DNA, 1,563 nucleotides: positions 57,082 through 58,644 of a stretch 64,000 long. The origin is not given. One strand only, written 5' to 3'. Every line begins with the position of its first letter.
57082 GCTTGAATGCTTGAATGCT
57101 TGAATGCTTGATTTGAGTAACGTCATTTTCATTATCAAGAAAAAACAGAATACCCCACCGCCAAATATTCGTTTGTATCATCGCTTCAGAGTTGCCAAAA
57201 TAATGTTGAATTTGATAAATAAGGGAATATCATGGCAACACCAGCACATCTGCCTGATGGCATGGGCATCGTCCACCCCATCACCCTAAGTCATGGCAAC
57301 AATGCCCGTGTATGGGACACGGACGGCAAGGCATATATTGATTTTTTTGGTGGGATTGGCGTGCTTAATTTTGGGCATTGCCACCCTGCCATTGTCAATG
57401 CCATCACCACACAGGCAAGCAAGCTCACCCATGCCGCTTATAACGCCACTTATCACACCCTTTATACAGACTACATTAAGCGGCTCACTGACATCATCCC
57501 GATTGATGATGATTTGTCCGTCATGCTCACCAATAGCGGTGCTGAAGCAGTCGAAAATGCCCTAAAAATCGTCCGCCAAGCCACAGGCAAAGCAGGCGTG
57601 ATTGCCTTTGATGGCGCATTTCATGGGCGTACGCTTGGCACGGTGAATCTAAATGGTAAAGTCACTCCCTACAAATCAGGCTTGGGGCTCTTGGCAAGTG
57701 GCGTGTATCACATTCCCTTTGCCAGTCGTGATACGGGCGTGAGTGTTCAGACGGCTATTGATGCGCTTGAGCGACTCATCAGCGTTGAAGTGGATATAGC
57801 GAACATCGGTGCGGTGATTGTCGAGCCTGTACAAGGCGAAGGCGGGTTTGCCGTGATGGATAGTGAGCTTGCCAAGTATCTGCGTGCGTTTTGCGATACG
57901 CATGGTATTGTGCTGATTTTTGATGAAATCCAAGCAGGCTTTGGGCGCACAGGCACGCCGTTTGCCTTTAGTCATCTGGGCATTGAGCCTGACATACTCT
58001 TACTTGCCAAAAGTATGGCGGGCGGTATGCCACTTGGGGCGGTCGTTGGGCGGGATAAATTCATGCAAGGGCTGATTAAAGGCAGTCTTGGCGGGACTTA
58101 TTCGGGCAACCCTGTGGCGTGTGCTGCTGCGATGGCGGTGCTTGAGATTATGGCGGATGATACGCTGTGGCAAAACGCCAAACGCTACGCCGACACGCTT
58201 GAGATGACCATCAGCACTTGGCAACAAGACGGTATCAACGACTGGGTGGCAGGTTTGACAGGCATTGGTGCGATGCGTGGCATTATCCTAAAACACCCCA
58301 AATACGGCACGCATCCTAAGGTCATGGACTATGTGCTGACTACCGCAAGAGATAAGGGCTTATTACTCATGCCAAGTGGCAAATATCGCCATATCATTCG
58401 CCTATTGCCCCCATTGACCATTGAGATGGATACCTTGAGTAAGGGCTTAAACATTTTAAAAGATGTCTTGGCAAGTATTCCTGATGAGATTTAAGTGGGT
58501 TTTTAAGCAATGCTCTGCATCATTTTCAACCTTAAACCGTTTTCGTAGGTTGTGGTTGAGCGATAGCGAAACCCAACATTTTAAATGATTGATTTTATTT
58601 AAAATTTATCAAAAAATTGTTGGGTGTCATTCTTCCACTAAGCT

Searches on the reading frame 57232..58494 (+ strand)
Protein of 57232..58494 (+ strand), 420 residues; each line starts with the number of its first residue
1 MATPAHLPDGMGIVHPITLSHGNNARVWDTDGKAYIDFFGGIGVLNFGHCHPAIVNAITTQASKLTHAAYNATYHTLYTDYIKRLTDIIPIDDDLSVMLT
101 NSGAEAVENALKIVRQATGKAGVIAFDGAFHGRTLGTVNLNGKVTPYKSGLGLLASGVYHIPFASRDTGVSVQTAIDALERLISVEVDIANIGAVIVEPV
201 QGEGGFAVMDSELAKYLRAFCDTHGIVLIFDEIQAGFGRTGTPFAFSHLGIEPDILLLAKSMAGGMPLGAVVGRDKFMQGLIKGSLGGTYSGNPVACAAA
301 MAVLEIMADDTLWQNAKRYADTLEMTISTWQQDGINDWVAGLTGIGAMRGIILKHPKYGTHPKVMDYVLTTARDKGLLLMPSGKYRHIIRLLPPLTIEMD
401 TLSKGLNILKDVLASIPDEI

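Call 66: list_cluster_members(proteins=[window:57232-58494:+, window:58706-60073:+, window:60215-62380:-])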
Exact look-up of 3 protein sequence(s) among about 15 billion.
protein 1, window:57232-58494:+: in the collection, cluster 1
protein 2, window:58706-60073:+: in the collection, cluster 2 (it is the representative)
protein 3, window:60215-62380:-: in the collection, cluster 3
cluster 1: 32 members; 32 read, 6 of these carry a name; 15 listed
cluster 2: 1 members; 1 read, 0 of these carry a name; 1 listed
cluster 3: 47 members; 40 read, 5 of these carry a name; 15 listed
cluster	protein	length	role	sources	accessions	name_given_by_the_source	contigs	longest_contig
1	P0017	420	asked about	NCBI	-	-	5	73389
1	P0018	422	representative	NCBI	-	-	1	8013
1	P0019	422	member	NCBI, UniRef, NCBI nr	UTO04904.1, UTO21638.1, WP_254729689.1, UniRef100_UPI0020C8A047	aspartate aminotransferase family protein [Moraxella sp. FZLJ2107] | 2-aminoadipate transaminase n=1 Tax=unclassified Moraxella TaxID=2685852 ... | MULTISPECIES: aspartate aminotransferase family protein [unclassified Moraxella]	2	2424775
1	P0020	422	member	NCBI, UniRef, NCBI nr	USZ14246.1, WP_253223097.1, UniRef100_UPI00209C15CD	aspartate aminotransferase family protein [Moraxella sp. FZFQ2102] | 2-aminoadipate transaminase n=1 Tax=Moraxella sp. FZFQ2102 TaxID=2953752 ...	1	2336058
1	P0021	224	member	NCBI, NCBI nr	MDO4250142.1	MAG: aminotransferase class III-fold pyridoxal phosphate-dependent enzyme, partial ... | aminotransferase class III-fold pyridoxal phosphate-dependent enzyme [Moraxella sp.]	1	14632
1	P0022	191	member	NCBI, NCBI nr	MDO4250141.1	MAG: aminotransferase class III-fold pyridoxal phosphate-dependent enzyme, partial ... | aminotransferase class III-fold pyridoxal phosphate-dependent enzyme [Moraxella sp.]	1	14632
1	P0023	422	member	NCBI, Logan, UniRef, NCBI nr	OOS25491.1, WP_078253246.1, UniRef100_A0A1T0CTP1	2-aminoadipate transaminase [Moraxella pluranimalium] | 4-aminobutyrate aminotransferase n=1 Tax=Moraxella pluranimalium TaxID=470453 ... | aspartate aminotransferase family protein [Moraxella pluranimalium]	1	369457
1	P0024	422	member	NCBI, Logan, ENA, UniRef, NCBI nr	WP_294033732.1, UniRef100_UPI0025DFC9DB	aspartate aminotransferase family protein [uncultured Moraxella sp.] | 2-aminoadipate transaminase n=1 Tax=uncultured Moraxella sp. TaxID=263769 ...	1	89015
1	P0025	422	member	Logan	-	-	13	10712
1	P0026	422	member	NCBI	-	-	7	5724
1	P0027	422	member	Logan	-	-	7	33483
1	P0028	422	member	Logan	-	-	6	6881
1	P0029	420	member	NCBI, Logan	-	-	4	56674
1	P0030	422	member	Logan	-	-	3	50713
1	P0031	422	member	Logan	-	-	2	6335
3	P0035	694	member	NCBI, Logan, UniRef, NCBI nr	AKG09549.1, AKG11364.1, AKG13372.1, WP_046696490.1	ABC transporter [Moraxella bovoculi] | peptidase domain-containing ABC transporter n=1 Tax=Moraxella bovoculi TaxID=386891 ... | peptidase domain-containing ABC transporter [Moraxella bovoculi]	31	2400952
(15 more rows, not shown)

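Call 67: find_encoding_contigs(protein=P0035, flank=10000, max_places=4)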
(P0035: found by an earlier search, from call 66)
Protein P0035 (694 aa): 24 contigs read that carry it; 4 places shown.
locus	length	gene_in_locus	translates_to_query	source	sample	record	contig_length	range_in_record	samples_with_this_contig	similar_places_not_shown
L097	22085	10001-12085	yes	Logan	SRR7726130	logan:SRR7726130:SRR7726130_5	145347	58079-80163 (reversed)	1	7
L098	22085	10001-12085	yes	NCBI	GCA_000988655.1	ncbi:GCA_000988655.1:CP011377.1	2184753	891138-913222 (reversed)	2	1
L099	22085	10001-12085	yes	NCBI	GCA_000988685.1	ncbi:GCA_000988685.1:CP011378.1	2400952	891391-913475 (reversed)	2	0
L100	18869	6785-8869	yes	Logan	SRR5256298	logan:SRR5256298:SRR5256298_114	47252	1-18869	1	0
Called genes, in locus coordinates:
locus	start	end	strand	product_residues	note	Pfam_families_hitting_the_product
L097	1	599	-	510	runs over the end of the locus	PF07690:MFS_1, PF13000:Acatn, PF07690:MFS_1 (weak)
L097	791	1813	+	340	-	PF00126:HTH_1, PF03466:LysR_substrate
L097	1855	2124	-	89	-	-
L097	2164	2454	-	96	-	-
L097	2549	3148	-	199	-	PF04186:FxsA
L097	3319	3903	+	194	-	PF02075:RuvC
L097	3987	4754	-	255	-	PF03724:META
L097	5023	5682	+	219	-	PF02342:TerD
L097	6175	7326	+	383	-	PF13621:Cupin_8, PF08007:JmjC_2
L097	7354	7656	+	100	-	-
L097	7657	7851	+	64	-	-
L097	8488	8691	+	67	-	-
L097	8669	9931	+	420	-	PF25917:BSH_RND (faint), PF25973:BSH_CzcB (faint), PF26002:Beta-barrel_AprE (weak)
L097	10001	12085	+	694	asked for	PF03412:Peptidase_C39, PF00664:ABC_membrane, PF00005:ABC_tran, PF02463:SMC_N (faint)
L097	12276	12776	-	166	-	-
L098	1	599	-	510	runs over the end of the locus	PF07690:MFS_1, PF13000:Acatn, PF07690:MFS_1 (weak)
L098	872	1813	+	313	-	PF00126:HTH_1, PF03466:LysR_substrate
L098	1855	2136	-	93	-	-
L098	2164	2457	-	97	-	-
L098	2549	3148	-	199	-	PF04186:FxsA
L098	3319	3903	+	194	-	PF02075:RuvC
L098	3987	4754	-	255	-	PF03724:META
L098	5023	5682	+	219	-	PF02342:TerD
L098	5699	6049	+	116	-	PF00892:EamA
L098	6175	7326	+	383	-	PF13621:Cupin_8, PF08007:JmjC_2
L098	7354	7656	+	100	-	-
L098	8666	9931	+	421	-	PF25917:BSH_RND (faint), PF25973:BSH_CzcB (faint), PF26002:Beta-barrel_AprE (weak)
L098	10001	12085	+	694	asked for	PF03412:Peptidase_C39, PF00664:ABC_membrane, PF00005:ABC_tran, PF02463:SMC_N (faint)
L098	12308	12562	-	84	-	-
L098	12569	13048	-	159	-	-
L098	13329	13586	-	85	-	PF03432:Relaxase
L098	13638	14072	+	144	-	PF00892:EamA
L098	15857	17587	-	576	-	PF00682:HMGL-like, PF22615:IPMS_D2, PF08502:LeuA_dimer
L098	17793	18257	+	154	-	PF13404:HTH_AsnC-type, PF13412:HTH_24, PF01037:AsnC_trans_reg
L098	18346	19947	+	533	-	PF00535:Glycos_transf_2, PF10111:Glyco_tranf_2_2 (faint), PF00535:Glycos_transf_2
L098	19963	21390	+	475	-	PF00483:NTP_transferase, PF12804:NTP_transf_3 (weak), PF22640:ManC_GMP_beta-helix, PF01050:MannoseP_isomer, PF07883:Cupin_2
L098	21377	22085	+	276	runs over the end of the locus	PF04488:Gly_transf_sug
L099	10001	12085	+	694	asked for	PF03412:Peptidase_C39, PF00664:ABC_membrane, PF00005:ABC_tran, PF02463:SMC_N (faint)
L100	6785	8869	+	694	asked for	PF03412:Peptidase_C39, PF00664:ABC_membrane, PF00005:ABC_tran, PF02463:SMC_N (faint)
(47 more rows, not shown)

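Call 71: search_solved_structures(query=L098:6166-7326:+, max_evalue=0.001)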
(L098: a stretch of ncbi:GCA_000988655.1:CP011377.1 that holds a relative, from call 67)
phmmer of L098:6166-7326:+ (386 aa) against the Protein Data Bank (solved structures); distinct sequences matched with E-value up to 0.001: 14.
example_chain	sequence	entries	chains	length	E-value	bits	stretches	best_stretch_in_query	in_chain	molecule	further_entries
4y4r_A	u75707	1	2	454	3.1e-10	43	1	128-229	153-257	Bifunctional lysine-specific demethylase and histidyl-hydroxylase NO66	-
4y33_A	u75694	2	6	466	3.2e-10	42.9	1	128-229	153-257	Bifunctional lysine-specific demethylase and histidyl-hydroxylase NO66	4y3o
4ccm_A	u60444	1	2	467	3.2e-10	42.9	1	128-229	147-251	BIFUNCTIONAL LYSINE-SPECIFIC DEMETHYLASE AND HISTIDYL-HYDROXYLASE NO66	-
4e4h_A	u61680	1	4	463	4.1e-10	42.6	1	128-229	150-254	Lysine-specific demethylase NO66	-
4ccj_A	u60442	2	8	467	4.1e-10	42.5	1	128-229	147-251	BIFUNCTIONAL LYSINE-SPECIFIC DEMETHYLASE AND HISTIDYL-HYDROXYLASE NO66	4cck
4ccn_A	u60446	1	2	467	4.1e-10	42.5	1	128-229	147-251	BIFUNCTIONAL LYSINE-SPECIFIC DEMETHYLASE AND HISTIDYL-HYDROXYLASE NO66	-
4diq_A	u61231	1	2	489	4.4e-10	42.4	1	128-229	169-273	Lysine-specific demethylase NO66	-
4cco_A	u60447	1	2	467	1e-09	41.2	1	128-229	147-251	BIFUNCTIONAL LYSINE-SPECIFIC DEMETHYLASE AND HISTIDYL-HYDROXYLASE NO66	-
2xdv_A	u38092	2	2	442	4e-09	39.3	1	129-224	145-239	MYC-INDUCED NUCLEAR ANTIGEN | BIFUNCTIONAL LYSINE-SPECIFIC DEMETHYLASE AND HISTIDYL-HYDROXYLASE MINA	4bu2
4bxf_A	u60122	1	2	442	6.8e-09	38.5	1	129-224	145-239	BIFUNCTIONAL LYSINE-SPECIFIC DEMETHYLASE AND HISTIDYL-HYDROXYLASE MINA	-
3al5_A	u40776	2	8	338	3.1e-05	26.5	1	137-208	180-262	JmjC domain-containing protein C2orf60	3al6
4csw_A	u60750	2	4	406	4.6e-05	25.9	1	136-223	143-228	CUPIN 4 FAMILY PROTEIN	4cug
7zcc_A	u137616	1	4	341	7.8e-05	25.2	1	132-218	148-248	Uncharacterized protein YxbC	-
1vrb_A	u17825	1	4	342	7.8e-05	25.2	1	132-218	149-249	Putative asparaginyl hydroxylase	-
